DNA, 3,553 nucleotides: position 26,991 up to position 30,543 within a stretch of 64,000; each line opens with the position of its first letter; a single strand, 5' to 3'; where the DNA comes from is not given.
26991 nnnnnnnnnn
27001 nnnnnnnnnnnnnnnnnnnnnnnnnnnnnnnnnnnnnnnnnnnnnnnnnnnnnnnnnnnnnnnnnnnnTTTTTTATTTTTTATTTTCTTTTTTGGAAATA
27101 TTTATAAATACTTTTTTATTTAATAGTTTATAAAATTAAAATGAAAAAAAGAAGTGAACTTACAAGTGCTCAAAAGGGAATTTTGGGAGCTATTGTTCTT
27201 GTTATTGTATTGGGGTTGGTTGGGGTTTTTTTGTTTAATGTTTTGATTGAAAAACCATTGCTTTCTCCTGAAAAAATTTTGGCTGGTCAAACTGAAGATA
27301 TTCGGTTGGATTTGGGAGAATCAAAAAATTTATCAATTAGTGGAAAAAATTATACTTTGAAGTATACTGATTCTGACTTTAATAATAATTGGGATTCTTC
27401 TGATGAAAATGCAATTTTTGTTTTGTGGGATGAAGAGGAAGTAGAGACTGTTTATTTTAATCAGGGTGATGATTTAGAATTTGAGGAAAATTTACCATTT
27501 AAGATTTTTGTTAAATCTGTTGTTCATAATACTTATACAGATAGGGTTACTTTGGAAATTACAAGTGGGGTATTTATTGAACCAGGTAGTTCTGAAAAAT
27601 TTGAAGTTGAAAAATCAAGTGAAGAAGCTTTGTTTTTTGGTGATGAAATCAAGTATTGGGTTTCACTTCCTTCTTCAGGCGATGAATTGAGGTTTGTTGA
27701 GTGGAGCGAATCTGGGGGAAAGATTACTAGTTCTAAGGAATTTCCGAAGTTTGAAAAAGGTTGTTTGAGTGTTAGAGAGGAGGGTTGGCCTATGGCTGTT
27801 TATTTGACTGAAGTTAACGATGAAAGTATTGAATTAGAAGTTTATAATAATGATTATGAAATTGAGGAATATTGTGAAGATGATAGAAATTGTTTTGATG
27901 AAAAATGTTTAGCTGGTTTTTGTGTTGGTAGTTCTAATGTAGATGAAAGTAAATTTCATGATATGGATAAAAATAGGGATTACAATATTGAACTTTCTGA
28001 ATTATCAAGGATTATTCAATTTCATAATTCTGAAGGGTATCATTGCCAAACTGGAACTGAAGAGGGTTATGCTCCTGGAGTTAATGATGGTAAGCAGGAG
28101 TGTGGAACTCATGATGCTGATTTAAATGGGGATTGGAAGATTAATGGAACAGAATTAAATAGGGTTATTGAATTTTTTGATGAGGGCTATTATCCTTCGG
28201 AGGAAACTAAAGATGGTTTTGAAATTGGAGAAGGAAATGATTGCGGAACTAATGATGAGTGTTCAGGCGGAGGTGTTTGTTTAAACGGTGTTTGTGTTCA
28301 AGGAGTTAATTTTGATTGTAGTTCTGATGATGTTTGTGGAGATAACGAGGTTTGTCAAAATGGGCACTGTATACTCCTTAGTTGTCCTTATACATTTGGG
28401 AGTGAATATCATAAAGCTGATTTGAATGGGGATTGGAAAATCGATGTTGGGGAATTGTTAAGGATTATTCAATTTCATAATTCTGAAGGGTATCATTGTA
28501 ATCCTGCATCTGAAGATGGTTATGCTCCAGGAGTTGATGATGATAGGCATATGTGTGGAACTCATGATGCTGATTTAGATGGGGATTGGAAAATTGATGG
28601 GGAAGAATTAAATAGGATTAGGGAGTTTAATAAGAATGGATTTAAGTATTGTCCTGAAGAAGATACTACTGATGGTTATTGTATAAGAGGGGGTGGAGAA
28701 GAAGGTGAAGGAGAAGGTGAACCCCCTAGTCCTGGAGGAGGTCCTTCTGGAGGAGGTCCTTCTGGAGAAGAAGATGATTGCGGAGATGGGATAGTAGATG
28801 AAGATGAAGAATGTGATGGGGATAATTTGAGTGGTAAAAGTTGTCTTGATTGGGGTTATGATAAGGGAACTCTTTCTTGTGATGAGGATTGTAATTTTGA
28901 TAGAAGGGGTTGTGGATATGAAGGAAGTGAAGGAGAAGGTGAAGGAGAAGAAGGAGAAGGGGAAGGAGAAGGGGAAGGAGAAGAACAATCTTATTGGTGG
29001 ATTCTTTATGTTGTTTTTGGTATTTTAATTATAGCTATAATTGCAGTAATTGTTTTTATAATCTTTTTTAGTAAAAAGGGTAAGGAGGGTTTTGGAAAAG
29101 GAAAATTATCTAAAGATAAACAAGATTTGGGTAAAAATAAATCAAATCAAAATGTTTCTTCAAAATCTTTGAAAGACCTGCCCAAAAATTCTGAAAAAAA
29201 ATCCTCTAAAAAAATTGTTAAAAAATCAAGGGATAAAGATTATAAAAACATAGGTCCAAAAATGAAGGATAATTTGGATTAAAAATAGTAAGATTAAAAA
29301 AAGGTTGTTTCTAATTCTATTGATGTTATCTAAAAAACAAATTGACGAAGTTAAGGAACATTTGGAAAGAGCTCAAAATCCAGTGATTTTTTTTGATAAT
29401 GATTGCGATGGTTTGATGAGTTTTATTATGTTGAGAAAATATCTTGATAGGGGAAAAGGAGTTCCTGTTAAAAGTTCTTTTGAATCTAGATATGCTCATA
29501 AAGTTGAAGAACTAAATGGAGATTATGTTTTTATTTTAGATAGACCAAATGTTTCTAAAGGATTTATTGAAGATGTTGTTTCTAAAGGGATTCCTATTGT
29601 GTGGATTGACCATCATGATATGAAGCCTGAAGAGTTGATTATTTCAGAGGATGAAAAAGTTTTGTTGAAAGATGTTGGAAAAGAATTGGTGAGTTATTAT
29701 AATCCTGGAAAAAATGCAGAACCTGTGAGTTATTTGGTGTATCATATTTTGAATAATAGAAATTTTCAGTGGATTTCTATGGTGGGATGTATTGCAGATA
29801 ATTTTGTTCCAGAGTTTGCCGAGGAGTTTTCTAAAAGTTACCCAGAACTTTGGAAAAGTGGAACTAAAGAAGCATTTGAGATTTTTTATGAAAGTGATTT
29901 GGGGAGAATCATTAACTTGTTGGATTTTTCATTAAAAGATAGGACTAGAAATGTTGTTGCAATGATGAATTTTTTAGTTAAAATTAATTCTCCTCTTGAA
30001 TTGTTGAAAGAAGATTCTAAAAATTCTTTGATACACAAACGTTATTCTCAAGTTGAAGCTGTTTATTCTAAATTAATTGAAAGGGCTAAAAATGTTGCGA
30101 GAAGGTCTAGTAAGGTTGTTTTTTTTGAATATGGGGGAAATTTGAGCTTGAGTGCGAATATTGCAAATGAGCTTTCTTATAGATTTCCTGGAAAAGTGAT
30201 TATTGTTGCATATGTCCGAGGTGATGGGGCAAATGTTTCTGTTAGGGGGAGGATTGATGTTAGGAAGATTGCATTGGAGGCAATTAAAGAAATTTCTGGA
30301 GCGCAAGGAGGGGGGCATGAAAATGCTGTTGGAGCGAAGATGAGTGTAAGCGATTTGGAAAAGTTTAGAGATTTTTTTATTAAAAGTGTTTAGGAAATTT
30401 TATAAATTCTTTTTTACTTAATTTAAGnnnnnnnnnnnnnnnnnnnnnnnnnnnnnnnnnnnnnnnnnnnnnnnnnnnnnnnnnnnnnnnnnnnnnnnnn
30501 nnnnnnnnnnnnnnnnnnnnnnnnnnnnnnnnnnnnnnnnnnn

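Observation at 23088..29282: Two surface-protein paralogs share promoter/signal and anchor cassettes around unrelated ectodomains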

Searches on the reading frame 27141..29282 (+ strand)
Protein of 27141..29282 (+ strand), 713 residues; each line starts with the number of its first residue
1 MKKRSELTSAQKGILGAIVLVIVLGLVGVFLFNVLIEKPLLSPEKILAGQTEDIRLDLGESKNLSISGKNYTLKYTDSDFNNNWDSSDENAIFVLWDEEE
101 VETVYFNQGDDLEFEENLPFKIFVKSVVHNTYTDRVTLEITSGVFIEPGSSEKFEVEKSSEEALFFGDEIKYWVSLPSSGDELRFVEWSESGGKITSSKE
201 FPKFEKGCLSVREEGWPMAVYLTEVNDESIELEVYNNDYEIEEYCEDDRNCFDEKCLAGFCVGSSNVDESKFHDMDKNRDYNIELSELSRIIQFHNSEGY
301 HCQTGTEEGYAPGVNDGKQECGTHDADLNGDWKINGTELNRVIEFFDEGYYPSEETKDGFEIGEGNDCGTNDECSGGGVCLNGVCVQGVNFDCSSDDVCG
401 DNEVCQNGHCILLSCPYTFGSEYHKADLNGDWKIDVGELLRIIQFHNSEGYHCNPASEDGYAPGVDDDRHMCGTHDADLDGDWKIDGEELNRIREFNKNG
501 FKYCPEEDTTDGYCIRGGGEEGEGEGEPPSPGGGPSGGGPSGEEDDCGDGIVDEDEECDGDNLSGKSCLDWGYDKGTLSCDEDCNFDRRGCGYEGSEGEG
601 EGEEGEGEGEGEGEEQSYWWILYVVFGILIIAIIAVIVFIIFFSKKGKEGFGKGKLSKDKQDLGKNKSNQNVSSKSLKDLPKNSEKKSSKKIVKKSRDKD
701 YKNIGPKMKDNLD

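Call 6: search_protein_families(library=pfam, proteins=[window:27141-29282:+], max_evalue=0.1)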
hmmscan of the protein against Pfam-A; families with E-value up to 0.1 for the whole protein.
window:27141-29282:+ (713 aa): 8 families
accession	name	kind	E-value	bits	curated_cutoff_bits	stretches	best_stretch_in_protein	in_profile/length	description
PF23416.1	DUF7107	-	4.3e-06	27.4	24.6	1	368-411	2-47/48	Domain of unknown function (DUF7107)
PF00404.24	Dockerin_1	-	0.004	17.8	22.9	0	276-344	3-54/57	Dockerin type I domain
PF16118.10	DUF4834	-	0.0067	17.8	27.8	1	625-700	8-77/99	Domain of unknown function (DUF4834)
PF01683.23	EB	-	0.011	16.2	24.3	0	365-385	19-39/52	EB module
PF13499.12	EF-hand_7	-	0.024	15.4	30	0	270-299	6-32/67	EF-hand domain pair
PF03137.26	OATP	-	0.027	13.2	25.8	1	619-683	216-285/545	Organic Anion Transporter Polypeptide (OATP) family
PF13965.12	SID-1_RNA_chan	-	0.046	12.7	28.7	1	614-697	111-193/594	dsRNA-gated channel SID-1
PF13405.12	EF-hand_6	-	0.063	13.5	25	0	271-294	5-28/30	EF-hand domain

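Call 14: find_homologous_proteins(query=window:27141-29282:+, region=1-713)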
Query window:27141-29282:+, residues 1-713 (713 aa): 38 proteins with E <= 0.001 among 8000 candidates.
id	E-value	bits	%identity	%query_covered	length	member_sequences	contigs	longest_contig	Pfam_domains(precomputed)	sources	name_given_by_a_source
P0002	0.0e+0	1655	100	100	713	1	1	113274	PF23564.2,PF23416.2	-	-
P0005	2.4e-20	90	30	26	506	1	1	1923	-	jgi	-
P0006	1.3e-17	81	47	13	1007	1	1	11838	PF12450.14,PF13768.13,PF13405.13,PF18981.7,PF12034.14,PF00092.35,PF16403.12,PF13519.13,PF13202.13,PF00036.39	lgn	-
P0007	7.6e-15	72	49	13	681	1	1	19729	PF13715.13,PF12799.14,PF13620.13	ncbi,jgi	-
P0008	3.6e-14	70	37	16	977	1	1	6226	PF09471.16,PF16403.12,PF12799.14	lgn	-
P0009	6.1e-14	69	52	12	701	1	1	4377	PF01839.30,PF18981.7,PF13517.13,PF16403.12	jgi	jgi:hypothetical protein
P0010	2.1e-13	68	51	13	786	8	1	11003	PF18998.7,PF03793.25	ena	-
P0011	3.8e-13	67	54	12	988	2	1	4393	PF00112.30,PF03793.25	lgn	-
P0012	5.3e-13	66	48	13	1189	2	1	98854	PF07581.18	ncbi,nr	ncbi:MAG TPA: hypothetical protein PLI09_04540 [Candidatus Hydrogenedentes bacterium]|nr:hypothetica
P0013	8.5e-13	66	51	12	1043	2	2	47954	PF00112.30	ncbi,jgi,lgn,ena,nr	ncbi:MAG TPA: C1 family peptidase [Candidatus Hydrogenedentes bacterium]|nr:C1 family peptidase [Can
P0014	2.2e-12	64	48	13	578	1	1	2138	PF24681.2,PF13415.13,PF25852.1,PF24981.2,PF01344.32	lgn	-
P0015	2.8e-12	64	45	13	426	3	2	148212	PF13405.13,PF13499.13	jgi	jgi:Ca2+-binding EF-hand superfamily protein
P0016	3.5e-12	63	47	13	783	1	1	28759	PF18998.7,PF03793.25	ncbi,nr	ncbi:MAG: PASTA domain-containing protein [Candidatus Hydrogenedentes bacterium]|nr:PASTA domain-con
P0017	4.2e-12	63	46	13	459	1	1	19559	PF24996.1,PF07646.22,PF24681.2,PF13415.13,PF25852.1,PF24981.2,PF01344.32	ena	-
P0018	4.6e-12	63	46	13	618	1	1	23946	PF13229.13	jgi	-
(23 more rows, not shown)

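Call 34: search_protein_families(library=ncbifam, proteins=[window:27141-29282:+], max_evalue=1)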
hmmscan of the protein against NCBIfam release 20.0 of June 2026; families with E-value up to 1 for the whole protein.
window:27141-29282:+ (713 aa): 3 families
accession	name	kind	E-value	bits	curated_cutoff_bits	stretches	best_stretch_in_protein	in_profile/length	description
TIGR03927.1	T7SS_EssA_Firm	equivalog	0.013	15.4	32.45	1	610-641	115-146/151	type VII secretion protein EssA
NF042931.1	SAG1386_EF1546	equivalog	0.019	15.1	80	1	625-690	34-94/158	SAG1386/EF1546 family surface-associated protein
NF033218.1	anchor_AmaP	equivalog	0.062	13.1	55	1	617-649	44-76/166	alkaline shock response membrane anchor protein AmaP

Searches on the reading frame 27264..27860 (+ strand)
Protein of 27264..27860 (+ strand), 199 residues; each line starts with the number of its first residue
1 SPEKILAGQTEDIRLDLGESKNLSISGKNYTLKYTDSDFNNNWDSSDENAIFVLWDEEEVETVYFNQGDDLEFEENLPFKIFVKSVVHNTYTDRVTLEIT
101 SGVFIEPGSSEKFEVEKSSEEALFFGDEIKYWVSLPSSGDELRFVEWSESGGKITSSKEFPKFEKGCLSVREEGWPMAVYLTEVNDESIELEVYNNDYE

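Call 36: search_protein_families(library=pfam, proteins=[window:27264-27860:+], max_evalue=10)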
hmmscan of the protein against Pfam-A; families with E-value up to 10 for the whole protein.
window:27264-27860:+ (199 aa): 2 families
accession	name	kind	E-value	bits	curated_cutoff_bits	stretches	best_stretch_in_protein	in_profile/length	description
PF12988.13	TraQ_transposon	-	0.056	13.9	27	1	2-48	38-82/133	TraQ conjugal transfer protein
PF14310.12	Fn3-like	-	0.12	13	25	0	11-39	25-53/71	Fibronectin type III-like domain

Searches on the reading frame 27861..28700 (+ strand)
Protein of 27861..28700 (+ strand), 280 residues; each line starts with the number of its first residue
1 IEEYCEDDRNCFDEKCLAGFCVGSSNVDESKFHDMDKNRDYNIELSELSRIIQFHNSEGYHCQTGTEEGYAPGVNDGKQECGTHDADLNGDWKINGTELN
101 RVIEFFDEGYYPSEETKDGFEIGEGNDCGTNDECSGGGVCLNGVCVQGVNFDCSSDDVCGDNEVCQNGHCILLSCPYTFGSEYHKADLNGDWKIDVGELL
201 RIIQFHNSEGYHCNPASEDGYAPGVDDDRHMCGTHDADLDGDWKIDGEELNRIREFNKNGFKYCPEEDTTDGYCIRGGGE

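Call 36: search_protein_families(library=pfam, proteins=[window:27861-28700:+], max_evalue=10)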
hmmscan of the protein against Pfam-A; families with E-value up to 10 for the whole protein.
window:27861-28700:+ (280 aa): 8 families
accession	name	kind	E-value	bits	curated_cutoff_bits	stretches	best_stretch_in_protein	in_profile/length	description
PF23416.1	DUF7107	-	3.2e-07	31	24.6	1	128-171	2-47/48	Domain of unknown function (DUF7107)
PF13405.12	EF-hand_6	-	5.8e-06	26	25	2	31-54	5-28/30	EF-hand domain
PF13202.12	EF-hand_5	-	9.4e-06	25.3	25.9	2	237-252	8-23/25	EF hand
PF00404.24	Dockerin_1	-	3.3e-05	24.4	22.9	2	36-104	3-54/57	Dockerin type I domain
PF01683.23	EB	-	0.00013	22.4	24.3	3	125-145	19-39/52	EB module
PF13499.12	EF-hand_7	-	0.0019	18.9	30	1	30-54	6-31/67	EF-hand domain pair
PF00036.39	EF-hand_1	-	0.008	16.1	25.4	0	185-203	8-26/29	EF hand domain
PF04706.18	Dickkopf_N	-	3.7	8.4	25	2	125-146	30-51/51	Dickkopf N-terminal cysteine-rich region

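Call 76: predict_structure(alignment_id=A9)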
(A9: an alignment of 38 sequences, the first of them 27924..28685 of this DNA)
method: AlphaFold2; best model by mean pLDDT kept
length: 254 residues; sequences in the alignment: 38
mean_pLDDT: 60.6   pTM: 0.41
mean pLDDT of the five models: 60.6, 59.3, 58.6, 58.4, 58.0
residues with pLDDT >= 90: 11; 70-90: 98; 50-70: 41; < 50: 104
segments of 3 or more residues with pLDDT < 50: 1-7, 9-23, 32-104, 153-159
pLDDT, mean of each block of 10 residues (from residue 1): 40 41 49 41 39 39 35 31 31 37 54 68 67 70 74 46 80 86 88 88 83 86 88 77 75 72
secondary structure, 60 per line:
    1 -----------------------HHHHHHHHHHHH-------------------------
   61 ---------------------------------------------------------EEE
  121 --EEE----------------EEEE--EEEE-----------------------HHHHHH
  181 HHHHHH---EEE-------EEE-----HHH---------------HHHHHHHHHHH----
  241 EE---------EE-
elements in order: H24-35 E118-120 E123-125 E142-145 E148-151 H175-186 E190-192 E200-202 H226-236

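Call 80: fold_search(model_id=the predicted structure, library=pdb)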
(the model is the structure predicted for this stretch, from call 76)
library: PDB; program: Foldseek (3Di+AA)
matches with E <= 10: 4; with E <= 0.001: 0
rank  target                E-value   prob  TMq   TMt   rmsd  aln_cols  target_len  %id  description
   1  4uyq_B                8.4e-01  0.28  0.17  0.47   5.4        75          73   13  High resolution structure of the third cohesin ScaC in complex with the ScaB dockerin with a mutation in the C-termina (released 2015-04-15)
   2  2vn5_D                1.8e+00  0.20  0.15  0.55   4.9        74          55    9  The Clostridium cellulolyticum dockerin displays a dual binding mode for its cohesin partner (released 2008-05-20)
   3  2vn6_B                1.8e+00  0.20  0.16  0.49   5.1        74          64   11  The Clostridium cellulolyticum dockerin displays a dual binding mode for its cohesin partner (released 2008-05-13)
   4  2vn5_B                3.4e+00  0.12  0.15  0.54   5.3        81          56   10  The Clostridium cellulolyticum dockerin displays a dual binding mode for its cohesin partner (released 2008-05-20)

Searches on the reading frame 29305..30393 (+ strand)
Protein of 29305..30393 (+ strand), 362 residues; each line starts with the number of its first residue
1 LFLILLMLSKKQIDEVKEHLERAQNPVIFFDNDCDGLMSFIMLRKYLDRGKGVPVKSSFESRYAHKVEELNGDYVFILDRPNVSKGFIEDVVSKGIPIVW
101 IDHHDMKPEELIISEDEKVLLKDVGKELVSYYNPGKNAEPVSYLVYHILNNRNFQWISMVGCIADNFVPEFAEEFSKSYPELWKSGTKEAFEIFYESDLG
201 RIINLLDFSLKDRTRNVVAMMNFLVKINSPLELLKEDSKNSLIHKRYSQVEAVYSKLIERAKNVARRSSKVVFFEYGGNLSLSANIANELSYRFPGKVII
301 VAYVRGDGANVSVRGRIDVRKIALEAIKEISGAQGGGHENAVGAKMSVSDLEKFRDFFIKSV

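Call 6: search_protein_families(library=pfam, proteins=[window:29305-30393:+], max_evalue=0.1)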
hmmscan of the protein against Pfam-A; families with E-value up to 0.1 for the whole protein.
window:29305-30393:+ (362 aa): 2 families
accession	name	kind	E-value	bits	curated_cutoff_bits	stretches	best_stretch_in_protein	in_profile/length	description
PF02272.25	DHHA1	-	6.1e-11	43.1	25.9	1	275-359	10-97/102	DHHA1 domain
PF01368.27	DHH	-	1e-06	29.5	28.1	1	27-115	3-80/125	DHH family, N-terminal domain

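Call 53: find_related_loci(query=window:29305-30393:+, collection=genome_contigs, flank=1000)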
Query window:29305-30393:+ (362 aa) in genome_contigs; peptide patterns used: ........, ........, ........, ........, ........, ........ (x = any residue, [..] = any of these).
74 stretches matched a pattern; 3 encode a relative of the query (tblastn E <= 1e-3); 3 distinct loci.
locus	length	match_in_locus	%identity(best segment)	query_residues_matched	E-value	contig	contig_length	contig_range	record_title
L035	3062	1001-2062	54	4-358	6e-131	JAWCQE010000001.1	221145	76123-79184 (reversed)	MAG: Candidatus Pacearchaeota archaeon isolate JZ-2_201901_bins_146 JZ-2_201901_bins_146_scaffold_1, whole genome shotgu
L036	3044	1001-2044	43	7-360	2e-100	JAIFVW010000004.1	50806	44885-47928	MAG: Candidatus Pacearchaeota archaeon isolate viral-cat_38_18 PAFVLPS_2018_scaffold_5509, whole genome shotgun sequence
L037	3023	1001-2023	44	3-351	3e-98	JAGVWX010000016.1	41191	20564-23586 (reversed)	Candidatus Pacearchaeota archaeon isolate RIFCSPHIGHO2_01_FULL_39_44 rifcsphigho2_01_scaffold_3203, whole genome shotgun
